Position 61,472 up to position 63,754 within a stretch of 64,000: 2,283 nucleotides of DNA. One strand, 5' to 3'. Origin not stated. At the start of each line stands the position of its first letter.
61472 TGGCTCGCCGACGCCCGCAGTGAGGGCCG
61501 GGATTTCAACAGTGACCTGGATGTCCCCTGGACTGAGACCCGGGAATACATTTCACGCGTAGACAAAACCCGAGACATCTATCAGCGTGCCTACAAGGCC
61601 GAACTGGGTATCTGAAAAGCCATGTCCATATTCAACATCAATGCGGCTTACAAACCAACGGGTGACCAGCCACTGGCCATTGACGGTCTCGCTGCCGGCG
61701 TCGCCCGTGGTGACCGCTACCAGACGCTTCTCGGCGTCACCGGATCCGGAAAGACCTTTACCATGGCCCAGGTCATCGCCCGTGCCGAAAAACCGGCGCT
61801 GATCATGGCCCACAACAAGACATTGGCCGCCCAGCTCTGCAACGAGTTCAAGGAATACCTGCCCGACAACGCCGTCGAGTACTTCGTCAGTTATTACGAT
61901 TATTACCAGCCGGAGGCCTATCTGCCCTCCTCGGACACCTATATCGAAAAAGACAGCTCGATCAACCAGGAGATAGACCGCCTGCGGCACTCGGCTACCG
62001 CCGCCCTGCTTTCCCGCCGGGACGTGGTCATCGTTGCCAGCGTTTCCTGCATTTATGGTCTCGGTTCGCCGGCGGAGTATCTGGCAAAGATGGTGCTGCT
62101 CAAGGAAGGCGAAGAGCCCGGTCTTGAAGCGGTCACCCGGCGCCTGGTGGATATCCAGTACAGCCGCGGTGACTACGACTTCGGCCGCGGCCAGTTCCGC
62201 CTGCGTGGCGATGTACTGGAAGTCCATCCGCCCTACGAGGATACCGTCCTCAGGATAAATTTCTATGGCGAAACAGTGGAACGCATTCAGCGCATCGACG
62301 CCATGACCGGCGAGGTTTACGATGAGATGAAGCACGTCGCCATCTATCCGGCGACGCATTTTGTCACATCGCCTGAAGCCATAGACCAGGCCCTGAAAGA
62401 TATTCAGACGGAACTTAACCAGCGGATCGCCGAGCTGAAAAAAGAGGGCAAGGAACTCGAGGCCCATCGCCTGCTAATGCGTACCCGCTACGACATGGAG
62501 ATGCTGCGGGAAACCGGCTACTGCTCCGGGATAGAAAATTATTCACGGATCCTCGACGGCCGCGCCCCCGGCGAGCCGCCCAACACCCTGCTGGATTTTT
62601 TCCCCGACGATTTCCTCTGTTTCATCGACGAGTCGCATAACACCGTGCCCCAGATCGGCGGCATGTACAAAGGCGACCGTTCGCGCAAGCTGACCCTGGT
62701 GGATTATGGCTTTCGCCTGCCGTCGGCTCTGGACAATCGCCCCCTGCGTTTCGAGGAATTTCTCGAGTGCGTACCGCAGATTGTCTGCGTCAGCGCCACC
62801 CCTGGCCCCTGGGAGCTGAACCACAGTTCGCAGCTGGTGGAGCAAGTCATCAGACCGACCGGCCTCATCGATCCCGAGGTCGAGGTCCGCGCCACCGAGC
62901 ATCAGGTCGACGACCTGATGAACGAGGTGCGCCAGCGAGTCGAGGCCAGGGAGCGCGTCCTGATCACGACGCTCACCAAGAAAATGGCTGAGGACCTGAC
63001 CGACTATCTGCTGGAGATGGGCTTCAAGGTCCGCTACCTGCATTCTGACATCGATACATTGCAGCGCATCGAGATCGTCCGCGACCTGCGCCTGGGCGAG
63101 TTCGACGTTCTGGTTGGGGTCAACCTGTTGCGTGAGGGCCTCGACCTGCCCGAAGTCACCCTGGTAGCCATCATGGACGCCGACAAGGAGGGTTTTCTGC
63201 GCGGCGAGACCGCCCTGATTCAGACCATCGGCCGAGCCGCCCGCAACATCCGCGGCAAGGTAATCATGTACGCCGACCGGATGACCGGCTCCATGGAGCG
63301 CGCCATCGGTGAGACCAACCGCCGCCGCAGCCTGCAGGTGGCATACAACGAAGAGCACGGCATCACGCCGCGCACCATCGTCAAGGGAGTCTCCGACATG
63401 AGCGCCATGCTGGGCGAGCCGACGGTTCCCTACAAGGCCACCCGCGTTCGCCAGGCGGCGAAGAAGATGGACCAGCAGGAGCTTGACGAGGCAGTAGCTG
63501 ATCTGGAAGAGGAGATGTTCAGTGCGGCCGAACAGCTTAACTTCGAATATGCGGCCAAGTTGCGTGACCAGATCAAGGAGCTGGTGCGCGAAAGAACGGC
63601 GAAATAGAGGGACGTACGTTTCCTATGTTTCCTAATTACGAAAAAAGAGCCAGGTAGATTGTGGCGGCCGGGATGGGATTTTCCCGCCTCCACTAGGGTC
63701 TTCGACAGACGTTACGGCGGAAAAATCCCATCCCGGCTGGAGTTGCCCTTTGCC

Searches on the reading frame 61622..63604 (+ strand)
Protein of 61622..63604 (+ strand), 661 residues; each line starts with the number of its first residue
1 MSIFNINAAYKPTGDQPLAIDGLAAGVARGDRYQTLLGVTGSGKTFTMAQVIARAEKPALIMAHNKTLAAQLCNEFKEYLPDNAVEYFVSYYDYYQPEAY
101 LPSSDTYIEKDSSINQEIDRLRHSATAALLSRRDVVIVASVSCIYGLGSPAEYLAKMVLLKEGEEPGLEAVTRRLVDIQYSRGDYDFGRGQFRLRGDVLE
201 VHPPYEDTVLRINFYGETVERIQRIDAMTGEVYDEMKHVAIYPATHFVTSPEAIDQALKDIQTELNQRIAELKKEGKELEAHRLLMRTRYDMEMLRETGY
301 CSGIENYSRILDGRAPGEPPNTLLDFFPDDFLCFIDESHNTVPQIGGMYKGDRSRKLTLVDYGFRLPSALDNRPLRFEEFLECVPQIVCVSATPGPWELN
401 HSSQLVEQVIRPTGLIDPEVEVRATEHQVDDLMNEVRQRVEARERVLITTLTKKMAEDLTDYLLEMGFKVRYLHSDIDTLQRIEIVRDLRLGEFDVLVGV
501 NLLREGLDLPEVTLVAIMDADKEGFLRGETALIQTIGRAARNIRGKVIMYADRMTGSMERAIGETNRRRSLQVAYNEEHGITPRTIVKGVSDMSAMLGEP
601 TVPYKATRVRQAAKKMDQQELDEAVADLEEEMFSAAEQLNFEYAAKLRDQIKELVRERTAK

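Call 52: find_homologous_proteins(query=window:61622-63604:+, max_evalue=1e-100)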
Query seq(661 aa) (661 aa): 8000 proteins with E <= 1e-100 among 8000 candidates; the best 120 are listed.
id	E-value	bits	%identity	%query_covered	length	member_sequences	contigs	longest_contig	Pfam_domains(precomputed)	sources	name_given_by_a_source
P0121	0.0e+0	1478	100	100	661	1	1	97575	PF02151.26,PF17757.7,PF00271.38,PF27431.1,PF04851.22,PF12344.15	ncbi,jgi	jgi:excinuclease ABC subunit B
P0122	0.0e+0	1455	98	100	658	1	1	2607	PF02151.26,PF17757.7,PF00271.38,PF27431.1,PF04851.22,PF12344.15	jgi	-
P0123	0.0e+0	1455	98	100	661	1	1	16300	PF02151.26,PF17757.7,PF00271.38,PF27431.1,PF04851.22,PF12344.15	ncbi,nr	ncbi:MAG: excinuclease ABC subunit UvrB [Thermoleophilia bacterium]|nr:excinuclease ABC subunit UvrB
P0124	0.0e+0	1449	98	100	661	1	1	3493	PF02151.26,PF17757.7,PF00271.38,PF27431.1,PF04851.22,PF12344.15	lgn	-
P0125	0.0e+0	1447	97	100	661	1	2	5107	PF02151.26,PF17757.7,PF00271.38,PF27431.1,PF04851.22,PF12344.15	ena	-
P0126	0.0e+0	1443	97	100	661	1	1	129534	PF02151.26,PF17757.7,PF00271.38,PF27431.1,PF04851.22,PF12344.15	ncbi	ncbi:MAG: excinuclease ABC subunit UvrB [Thermoleophilia bacterium]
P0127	0.0e+0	1436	97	100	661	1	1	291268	PF02151.26,PF17757.7,PF00271.38,PF27431.1,PF04851.22,PF12344.15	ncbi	ncbi:MAG: excinuclease ABC subunit UvrB [Thermoleophilia bacterium]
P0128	0.0e+0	1349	98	92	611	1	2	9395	PF02151.26,PF17757.7,PF00271.38,PF27431.1,PF12344.15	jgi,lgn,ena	-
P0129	0.0e+0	1344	90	100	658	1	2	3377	PF00270.36,PF02151.26,PF17757.7,PF00271.38,PF27431.1,PF04851.22,PF12344.15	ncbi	-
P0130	0.0e+0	1340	90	100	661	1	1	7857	PF00270.36,PF02151.26,PF17757.7,PF00271.38,PF27431.1,PF04851.22,PF12344.15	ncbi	-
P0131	0.0e+0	1338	90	100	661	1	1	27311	PF00270.36,PF02151.26,PF17757.7,PF00271.38,PF27431.1,PF04851.22,PF12344.15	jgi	jgi:excinuclease ABC subunit B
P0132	0.0e+0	1329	89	100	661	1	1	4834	PF00270.36,PF02151.26,PF17757.7,PF00271.38,PF27431.1,PF04851.22,PF12344.15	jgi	-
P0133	0.0e+0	1312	88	100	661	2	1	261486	PF02151.26,PF17757.7,PF00271.38,PF27431.1,PF04851.22,PF12344.15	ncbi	ncbi:MAG: excinuclease ABC subunit UvrB [Thermoleophilia bacterium]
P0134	0.0e+0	1311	88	100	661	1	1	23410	PF02151.26,PF17757.7,PF00271.38,PF27431.1,PF04851.22,PF12344.15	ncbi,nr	ncbi:MAG: excinuclease ABC subunit UvrB [Thermoleophilia bacterium]|nr:excinuclease ABC subunit UvrB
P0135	0.0e+0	1310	87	100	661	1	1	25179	PF00270.36,PF02151.26,PF17757.7,PF00271.38,PF27431.1,PF04851.22,PF12344.15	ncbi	-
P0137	0.0e+0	1307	88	100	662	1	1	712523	PF02151.26,PF17757.7,PF00271.38,PF27431.1,PF04851.22,PF12344.15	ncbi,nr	ncbi:MAG: excinuclease ABC subunit UvrB [Actinobacteria bacterium]|nr:excinuclease ABC subunit UvrB 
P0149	0.0e+0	1231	81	100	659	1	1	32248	PF02151.26,PF17757.7,PF00271.38,PF27431.1,PF04851.22,PF12344.15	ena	-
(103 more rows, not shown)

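Call 53: find_encoding_contigs(protein=P0137, flank=10000, max_places=1)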
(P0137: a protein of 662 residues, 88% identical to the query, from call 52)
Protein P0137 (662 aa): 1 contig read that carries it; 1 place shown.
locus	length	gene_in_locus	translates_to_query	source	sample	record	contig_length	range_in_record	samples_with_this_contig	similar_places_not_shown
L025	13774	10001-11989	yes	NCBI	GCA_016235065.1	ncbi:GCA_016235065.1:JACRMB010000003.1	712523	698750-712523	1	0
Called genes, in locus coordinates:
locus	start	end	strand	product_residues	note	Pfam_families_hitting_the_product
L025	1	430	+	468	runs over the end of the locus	PF00595:PDZ (weak), PF13180:PDZ_2 (weak), PF17820:PDZ_6, PF19238:Radical_SAM_2, PF04055:Radical_SAM (weak), PF04459:DUF512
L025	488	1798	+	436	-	PF00009:GTP_EFTU, PF00025:Arf (faint), PF01926:MMR_HSR1, PF02421:FeoB_N, PF00009:GTP_EFTU (weak), PF01926:MMR_HSR1, PF02421:FeoB_N, PF14714:KH_dom-like, +7 more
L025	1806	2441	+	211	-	PF02660:G3P_acyltransf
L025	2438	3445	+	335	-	PF01210:NAD_Gly3P_dh_N, PF02558:ApbA, PF03807:F420_oxidored (weak), PF07479:NAD_Gly3P_dh_C, PF20618:GPD_NAD_C_bact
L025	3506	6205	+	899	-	PF02739:5_3_exonuc_N, PF01367:5_3_exonuc, PF00476:DNA_pol_A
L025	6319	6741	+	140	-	-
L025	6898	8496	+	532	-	PF23459:S1_RRP5 (faint), PF21710:Spt6_S1 (faint), PF00575:S1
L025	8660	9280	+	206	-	PF01121:CoaE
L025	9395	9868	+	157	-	PF01464:SLT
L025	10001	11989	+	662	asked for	PF04851:ResIII, PF17757:UvrB_inter, PF27431:UvrB_3rd, PF00271:Helicase_C, PF12344:UvrB, PF02151:UVR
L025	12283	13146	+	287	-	-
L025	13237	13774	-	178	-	?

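Call 54: find_encoding_contigs(protein=P0126, flank=10000, max_places=1)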
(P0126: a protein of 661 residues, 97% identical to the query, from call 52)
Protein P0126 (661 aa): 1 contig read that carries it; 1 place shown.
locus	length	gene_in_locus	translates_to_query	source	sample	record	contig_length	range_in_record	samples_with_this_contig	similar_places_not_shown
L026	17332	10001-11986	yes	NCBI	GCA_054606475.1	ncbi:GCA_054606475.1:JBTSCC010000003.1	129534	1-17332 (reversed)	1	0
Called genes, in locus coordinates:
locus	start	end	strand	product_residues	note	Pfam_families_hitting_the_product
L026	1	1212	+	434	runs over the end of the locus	PF17820:PDZ_6, PF19238:Radical_SAM_2, PF04055:Radical_SAM (faint), PF04459:DUF512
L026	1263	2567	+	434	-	PF00009:GTP_EFTU, PF00025:Arf (faint), PF01926:MMR_HSR1, PF02421:FeoB_N, PF00009:GTP_EFTU (weak), PF01926:MMR_HSR1, PF02421:FeoB_N, PF14714:KH_dom-like, +7 more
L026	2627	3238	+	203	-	PF02660:G3P_acyltransf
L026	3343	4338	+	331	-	PF01210:NAD_Gly3P_dh_N, PF02558:ApbA, PF03807:F420_oxidored (weak), PF07479:NAD_Gly3P_dh_C, PF20618:GPD_NAD_C_bact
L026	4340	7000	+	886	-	PF02739:5_3_exonuc_N, PF01367:5_3_exonuc, PF00476:DNA_pol_A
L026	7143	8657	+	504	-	PF00575:S1, PF21710:Spt6_S1 (faint), PF23459:S1_RRP5 (faint), PF00575:S1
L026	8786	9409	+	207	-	PF01121:CoaE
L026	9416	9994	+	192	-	PF01464:SLT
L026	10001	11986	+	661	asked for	PF04851:ResIII, PF17757:UvrB_inter, PF27431:UvrB_3rd, PF00271:Helicase_C, PF12344:UvrB, PF02151:UVR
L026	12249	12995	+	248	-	PF23023:Anti-Pycsar_Apyc1, PF00753:Lactamase_B (weak), PF12706:Lactamase_B_2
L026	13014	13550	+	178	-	PF03266:NTPase_1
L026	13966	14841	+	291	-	PF04055:Radical_SAM, PF13353:Fer4_12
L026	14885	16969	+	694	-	PF00931:NB-ARC, PF13428:TPR_14 (faint), PF13374:TPR_10 (faint), PF17874:TPR_MalT, PF00515:TPR_1 (faint), PF07719:TPR_2 (faint), PF13181:TPR_8 (faint), PF13424:TPR_12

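Call 55: find_encoding_contigs(protein=P0127, flank=10000, max_places=1)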
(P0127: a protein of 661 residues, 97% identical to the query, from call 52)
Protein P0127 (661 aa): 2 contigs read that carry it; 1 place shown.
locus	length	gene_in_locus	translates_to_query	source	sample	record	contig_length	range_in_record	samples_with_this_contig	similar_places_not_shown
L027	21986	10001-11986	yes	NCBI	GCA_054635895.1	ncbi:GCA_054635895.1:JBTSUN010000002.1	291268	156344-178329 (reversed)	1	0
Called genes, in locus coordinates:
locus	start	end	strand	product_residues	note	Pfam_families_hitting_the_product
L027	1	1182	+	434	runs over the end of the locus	PF17820:PDZ_6, PF19238:Radical_SAM_2, PF04055:Radical_SAM (faint), PF04459:DUF512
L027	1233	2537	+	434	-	PF00009:GTP_EFTU, PF00025:Arf (faint), PF01926:MMR_HSR1, PF02421:FeoB_N, PF00009:GTP_EFTU (weak), PF01926:MMR_HSR1, PF02421:FeoB_N, PF14714:KH_dom-like, +7 more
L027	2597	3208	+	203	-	PF02660:G3P_acyltransf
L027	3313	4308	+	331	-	PF01210:NAD_Gly3P_dh_N, PF02558:ApbA, PF03807:F420_oxidored (weak), PF07479:NAD_Gly3P_dh_C, PF20618:GPD_NAD_C_bact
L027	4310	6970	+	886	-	PF02739:5_3_exonuc_N, PF01367:5_3_exonuc, PF00476:DNA_pol_A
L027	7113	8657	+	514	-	PF21710:Spt6_S1 (faint), PF00575:S1, PF23459:S1_RRP5 (faint), PF00575:S1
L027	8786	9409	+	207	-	PF01121:CoaE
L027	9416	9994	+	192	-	PF01464:SLT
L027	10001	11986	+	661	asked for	PF04851:ResIII, PF17757:UvrB_inter, PF27431:UvrB_3rd, PF00271:Helicase_C, PF12344:UvrB, PF02151:UVR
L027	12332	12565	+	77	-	-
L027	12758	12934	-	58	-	-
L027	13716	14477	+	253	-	PF00484:Pro_CA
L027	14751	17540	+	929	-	PF00005:ABC_tran (faint), PF02463:SMC_N (faint), PF03193:RsgA_GTPase (faint), PF13191:AAA_16 (faint), PF13304:AAA_21 (faint), PF13401:AAA_22 (faint), PF17760:UvrA_inter, PF17755:UvrA_DNA-bind, +3 more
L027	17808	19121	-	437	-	-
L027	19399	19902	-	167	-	-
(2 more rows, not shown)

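Call 72: find_encoding_contigs(protein=P0149, flank=10000, max_places=1)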
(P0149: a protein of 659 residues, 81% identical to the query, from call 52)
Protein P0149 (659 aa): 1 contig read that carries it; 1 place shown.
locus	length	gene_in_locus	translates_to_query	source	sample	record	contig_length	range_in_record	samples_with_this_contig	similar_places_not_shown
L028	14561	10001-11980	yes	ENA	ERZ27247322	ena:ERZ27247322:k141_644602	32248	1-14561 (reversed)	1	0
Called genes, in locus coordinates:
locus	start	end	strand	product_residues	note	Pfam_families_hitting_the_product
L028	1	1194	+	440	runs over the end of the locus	PF13180:PDZ_2 (weak), PF17820:PDZ_6, PF19238:Radical_SAM_2, PF04459:DUF512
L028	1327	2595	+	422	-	PF00009:GTP_EFTU, PF00350:Dynamin_N (faint), PF01926:MMR_HSR1, PF02421:FeoB_N (weak), PF00009:GTP_EFTU (weak), PF01926:MMR_HSR1, PF02421:FeoB_N, PF14714:KH_dom-like, +2 more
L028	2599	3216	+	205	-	PF02660:G3P_acyltransf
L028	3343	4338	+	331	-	PF01210:NAD_Gly3P_dh_N, PF03807:F420_oxidored (weak), PF07479:NAD_Gly3P_dh_C, PF20618:GPD_NAD_C_bact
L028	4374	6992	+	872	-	PF02739:5_3_exonuc_N, PF01367:5_3_exonuc, PF00476:DNA_pol_A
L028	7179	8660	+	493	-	PF00575:S1, PF21710:Spt6_S1 (faint), PF23459:S1_RRP5 (faint), PF24685:OB_RRP5_4th (faint), PF00575:S1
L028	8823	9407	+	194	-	PF01121:CoaE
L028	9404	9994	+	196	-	PF01464:SLT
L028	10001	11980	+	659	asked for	PF04851:ResIII, PF17757:UvrB_inter, PF27431:UvrB_3rd, PF00271:Helicase_C, PF12344:UvrB, PF02151:UVR (weak)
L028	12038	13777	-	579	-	PF13231:PMT_2 (weak)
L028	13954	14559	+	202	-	?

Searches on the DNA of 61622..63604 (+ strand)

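Call 89: search_rna_families(source=L026, start=11950, end=12270, threshold=evalue, max_evalue=1)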
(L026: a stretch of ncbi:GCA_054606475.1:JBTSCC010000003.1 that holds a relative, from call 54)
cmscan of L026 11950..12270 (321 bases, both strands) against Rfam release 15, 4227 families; matches with E-value up to 1: 0.
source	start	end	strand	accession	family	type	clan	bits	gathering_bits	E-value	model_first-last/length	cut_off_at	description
